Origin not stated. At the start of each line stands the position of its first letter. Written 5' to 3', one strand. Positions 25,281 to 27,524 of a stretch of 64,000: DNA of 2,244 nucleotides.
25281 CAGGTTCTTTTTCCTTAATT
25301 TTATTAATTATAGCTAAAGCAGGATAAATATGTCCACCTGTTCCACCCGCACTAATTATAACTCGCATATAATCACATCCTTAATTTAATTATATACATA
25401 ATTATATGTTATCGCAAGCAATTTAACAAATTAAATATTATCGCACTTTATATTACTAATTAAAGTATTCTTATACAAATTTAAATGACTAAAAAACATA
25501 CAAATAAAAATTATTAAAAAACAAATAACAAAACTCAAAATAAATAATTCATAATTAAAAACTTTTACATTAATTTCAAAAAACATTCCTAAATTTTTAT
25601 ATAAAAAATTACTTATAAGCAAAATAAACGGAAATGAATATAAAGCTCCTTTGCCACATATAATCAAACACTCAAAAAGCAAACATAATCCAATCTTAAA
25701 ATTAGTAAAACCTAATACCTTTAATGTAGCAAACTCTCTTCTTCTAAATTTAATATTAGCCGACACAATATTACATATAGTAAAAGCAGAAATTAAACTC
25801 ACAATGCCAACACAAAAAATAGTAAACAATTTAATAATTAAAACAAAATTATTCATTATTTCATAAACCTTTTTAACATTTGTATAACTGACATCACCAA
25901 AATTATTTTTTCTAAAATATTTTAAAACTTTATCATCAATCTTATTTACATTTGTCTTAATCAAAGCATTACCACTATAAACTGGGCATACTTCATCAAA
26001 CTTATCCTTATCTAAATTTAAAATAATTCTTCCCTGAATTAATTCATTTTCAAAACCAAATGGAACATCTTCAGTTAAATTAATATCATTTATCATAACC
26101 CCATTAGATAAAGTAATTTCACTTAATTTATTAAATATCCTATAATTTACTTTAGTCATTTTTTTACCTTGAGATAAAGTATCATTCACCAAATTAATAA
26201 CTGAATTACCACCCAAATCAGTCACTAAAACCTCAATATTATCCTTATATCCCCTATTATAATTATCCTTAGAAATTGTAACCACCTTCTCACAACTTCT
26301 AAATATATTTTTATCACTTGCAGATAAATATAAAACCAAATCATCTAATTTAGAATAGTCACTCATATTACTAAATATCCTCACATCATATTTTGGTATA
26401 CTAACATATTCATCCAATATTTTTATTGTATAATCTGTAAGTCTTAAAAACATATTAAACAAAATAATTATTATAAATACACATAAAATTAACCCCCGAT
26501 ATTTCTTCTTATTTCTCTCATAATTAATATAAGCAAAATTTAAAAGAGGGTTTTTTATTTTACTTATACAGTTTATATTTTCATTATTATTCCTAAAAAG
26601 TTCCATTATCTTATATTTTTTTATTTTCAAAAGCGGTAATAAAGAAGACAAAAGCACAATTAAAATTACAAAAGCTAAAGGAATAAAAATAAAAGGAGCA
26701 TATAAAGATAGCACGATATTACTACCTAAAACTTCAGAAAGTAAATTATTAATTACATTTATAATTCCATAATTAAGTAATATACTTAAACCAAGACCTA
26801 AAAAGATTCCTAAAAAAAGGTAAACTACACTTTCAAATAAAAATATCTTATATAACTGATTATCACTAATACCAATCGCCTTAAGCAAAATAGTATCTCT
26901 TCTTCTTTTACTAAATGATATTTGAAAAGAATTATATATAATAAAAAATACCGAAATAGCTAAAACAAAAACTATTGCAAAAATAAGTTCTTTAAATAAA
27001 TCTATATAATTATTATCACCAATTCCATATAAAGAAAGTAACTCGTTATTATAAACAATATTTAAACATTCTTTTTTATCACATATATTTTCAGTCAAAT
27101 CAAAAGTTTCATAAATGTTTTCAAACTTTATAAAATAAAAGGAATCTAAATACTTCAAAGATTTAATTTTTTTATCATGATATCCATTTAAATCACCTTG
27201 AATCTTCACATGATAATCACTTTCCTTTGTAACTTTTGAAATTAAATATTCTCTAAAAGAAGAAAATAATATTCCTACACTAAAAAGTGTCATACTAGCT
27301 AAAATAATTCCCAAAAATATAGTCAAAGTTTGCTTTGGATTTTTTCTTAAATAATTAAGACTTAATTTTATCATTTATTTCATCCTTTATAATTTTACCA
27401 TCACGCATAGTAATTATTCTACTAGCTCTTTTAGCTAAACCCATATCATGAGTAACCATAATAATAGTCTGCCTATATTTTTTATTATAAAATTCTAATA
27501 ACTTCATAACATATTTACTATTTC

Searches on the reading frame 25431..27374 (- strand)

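Call 83: search_protein_families(library=pfam, proteins=[window:25431-27374:-], max_evalue=0.00001)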
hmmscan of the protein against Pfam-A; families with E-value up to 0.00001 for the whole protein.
window:25431-27374:- (647 aa): 1 family
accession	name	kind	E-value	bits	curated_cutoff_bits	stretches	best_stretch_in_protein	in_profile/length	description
PF02687.27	FtsX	-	2.9e-26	92.3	25.5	2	133-254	2-118/120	FtsX-like permease C-terminal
